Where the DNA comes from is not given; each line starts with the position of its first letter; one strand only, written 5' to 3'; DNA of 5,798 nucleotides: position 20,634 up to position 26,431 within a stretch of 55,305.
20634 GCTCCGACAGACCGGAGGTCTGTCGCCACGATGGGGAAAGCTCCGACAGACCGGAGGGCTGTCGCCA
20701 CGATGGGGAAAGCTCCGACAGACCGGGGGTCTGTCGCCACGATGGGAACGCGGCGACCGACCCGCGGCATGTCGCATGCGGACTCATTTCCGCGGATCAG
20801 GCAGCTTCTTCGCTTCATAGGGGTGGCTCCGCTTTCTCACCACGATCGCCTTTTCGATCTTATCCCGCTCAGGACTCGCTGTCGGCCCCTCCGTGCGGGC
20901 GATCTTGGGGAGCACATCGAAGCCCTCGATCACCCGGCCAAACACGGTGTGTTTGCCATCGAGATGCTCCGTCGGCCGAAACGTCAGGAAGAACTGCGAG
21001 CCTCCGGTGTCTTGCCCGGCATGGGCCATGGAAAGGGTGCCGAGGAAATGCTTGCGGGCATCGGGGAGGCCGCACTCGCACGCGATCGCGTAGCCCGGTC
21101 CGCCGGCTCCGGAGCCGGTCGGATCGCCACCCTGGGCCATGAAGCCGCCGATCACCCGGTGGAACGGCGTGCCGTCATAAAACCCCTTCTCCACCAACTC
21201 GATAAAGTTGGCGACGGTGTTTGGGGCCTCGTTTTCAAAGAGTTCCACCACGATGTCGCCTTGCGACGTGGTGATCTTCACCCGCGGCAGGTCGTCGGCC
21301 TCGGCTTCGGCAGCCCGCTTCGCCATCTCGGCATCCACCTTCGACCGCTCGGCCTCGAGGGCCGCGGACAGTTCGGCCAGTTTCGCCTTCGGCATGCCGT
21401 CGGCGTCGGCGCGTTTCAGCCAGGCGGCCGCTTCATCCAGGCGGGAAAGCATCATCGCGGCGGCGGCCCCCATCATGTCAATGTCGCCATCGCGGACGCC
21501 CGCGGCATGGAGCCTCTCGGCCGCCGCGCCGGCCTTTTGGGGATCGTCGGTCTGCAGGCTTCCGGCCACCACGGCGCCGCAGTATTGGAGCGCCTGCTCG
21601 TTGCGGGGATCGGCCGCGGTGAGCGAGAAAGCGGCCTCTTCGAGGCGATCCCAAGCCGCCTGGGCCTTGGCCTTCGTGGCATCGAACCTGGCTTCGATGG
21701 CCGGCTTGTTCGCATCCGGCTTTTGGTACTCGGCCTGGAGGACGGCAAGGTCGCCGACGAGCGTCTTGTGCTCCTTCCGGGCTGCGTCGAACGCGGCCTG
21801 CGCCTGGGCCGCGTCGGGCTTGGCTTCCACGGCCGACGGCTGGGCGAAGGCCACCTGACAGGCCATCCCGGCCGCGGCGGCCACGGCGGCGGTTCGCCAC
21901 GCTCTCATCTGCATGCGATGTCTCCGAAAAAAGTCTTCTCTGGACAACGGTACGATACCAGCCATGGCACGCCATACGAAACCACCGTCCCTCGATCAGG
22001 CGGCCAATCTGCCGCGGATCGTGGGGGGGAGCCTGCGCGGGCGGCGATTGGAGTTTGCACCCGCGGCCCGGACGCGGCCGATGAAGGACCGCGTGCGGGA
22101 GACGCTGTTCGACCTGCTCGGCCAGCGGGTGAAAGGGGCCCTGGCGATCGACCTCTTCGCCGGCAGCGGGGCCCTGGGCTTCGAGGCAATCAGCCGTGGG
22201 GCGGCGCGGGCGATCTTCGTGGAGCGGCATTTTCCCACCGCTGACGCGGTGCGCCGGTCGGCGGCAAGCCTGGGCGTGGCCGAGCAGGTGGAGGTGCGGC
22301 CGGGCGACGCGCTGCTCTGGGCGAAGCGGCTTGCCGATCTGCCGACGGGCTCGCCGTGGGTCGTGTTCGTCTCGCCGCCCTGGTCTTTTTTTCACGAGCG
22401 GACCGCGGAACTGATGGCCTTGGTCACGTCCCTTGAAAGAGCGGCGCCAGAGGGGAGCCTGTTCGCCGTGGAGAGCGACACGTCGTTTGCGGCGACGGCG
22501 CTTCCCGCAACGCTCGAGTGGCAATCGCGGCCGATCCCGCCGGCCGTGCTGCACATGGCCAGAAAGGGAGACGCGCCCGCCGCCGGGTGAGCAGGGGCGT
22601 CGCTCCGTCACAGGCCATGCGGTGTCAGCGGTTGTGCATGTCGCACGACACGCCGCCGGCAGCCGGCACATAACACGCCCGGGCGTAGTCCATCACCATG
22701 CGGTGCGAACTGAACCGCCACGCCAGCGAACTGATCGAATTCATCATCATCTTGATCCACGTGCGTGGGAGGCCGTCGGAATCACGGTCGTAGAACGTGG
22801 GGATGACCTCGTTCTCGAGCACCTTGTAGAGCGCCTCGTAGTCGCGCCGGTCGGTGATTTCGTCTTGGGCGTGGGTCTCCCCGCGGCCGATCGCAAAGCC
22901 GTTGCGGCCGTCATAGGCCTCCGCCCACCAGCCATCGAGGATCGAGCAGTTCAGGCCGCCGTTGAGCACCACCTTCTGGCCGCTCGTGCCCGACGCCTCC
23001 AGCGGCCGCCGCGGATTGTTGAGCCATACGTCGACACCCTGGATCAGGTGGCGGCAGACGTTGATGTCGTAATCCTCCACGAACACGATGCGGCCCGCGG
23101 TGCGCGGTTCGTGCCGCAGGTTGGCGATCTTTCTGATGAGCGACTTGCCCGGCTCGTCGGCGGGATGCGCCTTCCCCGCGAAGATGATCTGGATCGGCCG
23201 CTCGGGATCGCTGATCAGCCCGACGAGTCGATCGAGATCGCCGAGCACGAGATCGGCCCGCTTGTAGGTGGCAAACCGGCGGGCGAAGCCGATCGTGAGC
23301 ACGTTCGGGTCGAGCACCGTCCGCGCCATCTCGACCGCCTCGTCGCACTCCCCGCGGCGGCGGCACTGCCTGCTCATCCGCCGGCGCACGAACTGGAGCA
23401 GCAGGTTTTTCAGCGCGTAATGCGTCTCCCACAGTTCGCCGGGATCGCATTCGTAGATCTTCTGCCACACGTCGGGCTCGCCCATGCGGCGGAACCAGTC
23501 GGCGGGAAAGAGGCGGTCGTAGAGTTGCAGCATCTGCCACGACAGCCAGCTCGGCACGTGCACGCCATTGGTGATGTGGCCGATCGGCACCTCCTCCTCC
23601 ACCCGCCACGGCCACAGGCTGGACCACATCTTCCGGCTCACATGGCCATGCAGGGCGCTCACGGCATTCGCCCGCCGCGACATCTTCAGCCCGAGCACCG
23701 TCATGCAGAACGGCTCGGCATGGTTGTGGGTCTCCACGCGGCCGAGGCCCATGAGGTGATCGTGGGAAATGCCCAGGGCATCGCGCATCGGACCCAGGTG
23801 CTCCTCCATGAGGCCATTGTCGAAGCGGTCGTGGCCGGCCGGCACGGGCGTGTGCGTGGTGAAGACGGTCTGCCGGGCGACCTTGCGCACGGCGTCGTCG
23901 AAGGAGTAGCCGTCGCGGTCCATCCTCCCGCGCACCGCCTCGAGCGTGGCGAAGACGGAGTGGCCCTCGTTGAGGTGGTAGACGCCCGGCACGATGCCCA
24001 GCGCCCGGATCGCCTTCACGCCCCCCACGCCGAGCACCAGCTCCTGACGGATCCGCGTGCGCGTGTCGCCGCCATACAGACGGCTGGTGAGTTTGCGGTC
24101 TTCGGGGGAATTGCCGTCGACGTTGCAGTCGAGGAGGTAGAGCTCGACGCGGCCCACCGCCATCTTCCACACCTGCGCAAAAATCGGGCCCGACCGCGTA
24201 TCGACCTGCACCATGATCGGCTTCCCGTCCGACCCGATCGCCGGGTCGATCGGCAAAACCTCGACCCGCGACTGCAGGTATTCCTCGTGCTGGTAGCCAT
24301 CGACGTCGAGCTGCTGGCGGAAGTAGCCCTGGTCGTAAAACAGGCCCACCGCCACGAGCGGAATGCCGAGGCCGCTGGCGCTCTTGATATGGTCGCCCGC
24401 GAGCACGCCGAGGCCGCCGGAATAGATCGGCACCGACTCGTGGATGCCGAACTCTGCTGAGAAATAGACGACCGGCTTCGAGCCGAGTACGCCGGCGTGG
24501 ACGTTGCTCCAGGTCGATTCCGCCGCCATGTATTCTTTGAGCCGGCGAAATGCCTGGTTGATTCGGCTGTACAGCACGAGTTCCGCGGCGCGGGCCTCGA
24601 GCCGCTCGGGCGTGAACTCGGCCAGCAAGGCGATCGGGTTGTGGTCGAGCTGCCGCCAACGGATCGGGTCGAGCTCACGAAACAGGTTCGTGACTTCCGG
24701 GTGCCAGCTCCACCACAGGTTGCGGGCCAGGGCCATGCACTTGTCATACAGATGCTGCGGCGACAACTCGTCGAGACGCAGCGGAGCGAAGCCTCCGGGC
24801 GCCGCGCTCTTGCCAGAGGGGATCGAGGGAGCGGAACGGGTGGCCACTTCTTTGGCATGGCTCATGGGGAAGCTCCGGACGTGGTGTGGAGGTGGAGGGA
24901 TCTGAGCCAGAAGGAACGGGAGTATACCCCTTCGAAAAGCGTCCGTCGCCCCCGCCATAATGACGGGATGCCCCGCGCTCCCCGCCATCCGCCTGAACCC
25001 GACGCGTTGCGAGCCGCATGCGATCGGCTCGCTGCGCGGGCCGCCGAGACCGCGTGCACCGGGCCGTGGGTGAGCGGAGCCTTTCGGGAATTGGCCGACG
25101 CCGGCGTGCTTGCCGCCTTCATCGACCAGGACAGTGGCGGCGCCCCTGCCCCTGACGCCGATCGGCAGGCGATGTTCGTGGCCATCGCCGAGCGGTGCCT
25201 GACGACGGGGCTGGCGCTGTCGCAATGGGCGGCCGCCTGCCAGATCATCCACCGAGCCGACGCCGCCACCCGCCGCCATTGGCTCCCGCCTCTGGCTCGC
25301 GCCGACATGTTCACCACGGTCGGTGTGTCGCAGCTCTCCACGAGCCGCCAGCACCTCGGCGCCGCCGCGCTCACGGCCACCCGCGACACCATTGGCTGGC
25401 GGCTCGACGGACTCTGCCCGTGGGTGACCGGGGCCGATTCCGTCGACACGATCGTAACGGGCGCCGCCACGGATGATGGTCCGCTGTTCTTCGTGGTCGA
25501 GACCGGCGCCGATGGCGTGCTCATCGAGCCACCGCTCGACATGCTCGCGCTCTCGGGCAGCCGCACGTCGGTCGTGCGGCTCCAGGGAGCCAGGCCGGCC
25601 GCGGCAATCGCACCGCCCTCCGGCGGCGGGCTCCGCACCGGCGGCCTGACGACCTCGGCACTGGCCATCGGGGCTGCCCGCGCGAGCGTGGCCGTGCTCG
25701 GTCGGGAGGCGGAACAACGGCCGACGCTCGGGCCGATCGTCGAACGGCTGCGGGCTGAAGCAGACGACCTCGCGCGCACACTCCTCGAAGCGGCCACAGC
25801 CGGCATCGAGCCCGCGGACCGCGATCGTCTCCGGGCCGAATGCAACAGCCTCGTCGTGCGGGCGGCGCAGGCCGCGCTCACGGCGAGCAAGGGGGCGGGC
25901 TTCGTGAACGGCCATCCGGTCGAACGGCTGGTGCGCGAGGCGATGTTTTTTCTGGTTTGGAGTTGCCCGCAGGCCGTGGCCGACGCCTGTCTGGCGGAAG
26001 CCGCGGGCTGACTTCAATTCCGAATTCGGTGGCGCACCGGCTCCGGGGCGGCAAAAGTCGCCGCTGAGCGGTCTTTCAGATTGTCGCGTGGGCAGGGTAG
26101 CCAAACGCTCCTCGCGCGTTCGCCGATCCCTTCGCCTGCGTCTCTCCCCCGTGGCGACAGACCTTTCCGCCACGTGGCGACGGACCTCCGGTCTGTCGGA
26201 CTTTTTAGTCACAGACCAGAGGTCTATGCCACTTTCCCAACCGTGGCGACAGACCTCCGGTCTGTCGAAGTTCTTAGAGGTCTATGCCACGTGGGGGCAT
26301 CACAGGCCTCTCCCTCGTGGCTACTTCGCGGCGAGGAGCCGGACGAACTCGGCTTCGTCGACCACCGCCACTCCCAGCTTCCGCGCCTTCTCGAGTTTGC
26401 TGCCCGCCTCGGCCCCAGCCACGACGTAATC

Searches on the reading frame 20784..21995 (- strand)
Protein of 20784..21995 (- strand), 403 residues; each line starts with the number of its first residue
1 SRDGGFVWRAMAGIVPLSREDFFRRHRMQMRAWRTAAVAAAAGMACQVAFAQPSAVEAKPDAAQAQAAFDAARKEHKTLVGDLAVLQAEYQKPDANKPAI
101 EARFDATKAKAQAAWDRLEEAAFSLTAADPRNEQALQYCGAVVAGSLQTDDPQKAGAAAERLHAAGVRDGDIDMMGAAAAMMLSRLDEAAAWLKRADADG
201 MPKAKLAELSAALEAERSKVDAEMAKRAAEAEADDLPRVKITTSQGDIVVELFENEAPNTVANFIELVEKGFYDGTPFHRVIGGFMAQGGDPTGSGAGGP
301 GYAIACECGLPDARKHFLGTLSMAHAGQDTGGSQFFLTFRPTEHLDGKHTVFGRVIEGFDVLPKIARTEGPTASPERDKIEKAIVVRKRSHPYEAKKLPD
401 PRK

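Call 29: search_protein_families(library=pfam, proteins=[window:20784-21995:-], max_evalue=0.001)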
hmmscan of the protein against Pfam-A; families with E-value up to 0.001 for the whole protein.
window:20784-21995:- (403 aa): 1 family
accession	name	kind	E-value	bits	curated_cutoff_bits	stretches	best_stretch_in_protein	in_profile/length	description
PF00160.26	Pro_isomerase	-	4e-47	160.8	21.7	1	239-382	2-156/159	Cyclophilin type peptidyl-prolyl cis-trans isomerase/CLD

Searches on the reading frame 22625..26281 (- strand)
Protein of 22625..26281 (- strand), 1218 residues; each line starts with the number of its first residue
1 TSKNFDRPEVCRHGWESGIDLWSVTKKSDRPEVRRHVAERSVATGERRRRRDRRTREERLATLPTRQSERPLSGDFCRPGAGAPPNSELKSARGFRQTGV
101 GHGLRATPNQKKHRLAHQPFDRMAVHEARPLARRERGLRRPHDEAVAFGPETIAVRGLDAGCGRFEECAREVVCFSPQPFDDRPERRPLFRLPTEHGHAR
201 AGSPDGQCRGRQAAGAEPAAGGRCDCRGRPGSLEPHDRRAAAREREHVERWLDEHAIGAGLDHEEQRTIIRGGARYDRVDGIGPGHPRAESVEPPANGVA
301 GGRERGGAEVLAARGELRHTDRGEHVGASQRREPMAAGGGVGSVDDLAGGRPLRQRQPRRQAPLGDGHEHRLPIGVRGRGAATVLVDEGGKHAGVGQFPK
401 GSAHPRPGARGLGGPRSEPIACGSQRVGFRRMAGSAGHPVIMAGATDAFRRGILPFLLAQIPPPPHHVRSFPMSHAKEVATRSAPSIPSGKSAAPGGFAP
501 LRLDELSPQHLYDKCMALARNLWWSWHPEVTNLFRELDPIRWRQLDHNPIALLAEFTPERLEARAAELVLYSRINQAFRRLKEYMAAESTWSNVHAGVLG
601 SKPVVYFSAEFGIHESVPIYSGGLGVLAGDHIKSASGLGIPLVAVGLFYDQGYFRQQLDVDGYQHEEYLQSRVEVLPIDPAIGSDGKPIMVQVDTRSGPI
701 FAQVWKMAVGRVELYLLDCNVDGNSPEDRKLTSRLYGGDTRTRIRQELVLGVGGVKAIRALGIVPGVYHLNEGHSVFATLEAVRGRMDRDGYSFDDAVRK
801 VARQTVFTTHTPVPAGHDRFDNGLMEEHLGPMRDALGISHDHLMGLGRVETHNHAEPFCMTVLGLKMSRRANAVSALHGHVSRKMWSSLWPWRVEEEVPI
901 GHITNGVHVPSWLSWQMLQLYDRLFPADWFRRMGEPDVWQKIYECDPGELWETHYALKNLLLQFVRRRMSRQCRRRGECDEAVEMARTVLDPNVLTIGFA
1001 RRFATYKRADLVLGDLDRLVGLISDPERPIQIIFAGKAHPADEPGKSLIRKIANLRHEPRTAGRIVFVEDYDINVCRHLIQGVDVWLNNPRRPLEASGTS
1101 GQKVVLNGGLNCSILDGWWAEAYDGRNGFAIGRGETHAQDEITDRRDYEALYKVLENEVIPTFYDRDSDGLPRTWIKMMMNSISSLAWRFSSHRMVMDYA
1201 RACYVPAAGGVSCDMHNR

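Call 29: search_protein_families(library=pfam, proteins=[window:22625-26281:-], max_evalue=0.001)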
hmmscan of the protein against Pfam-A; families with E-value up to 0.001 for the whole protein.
window:22625-26281:- (1218 aa): 2 families
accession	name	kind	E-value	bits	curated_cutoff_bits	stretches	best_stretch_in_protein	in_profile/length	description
PF11897.13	DUF3417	-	3.2e-27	95.6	25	1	516-616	9-108/109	Protein of unknown function (DUF3417)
PF00343.26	Phosphorylase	-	1.9e-24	86.4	27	2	768-1117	220-579/713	Carbohydrate phosphorylase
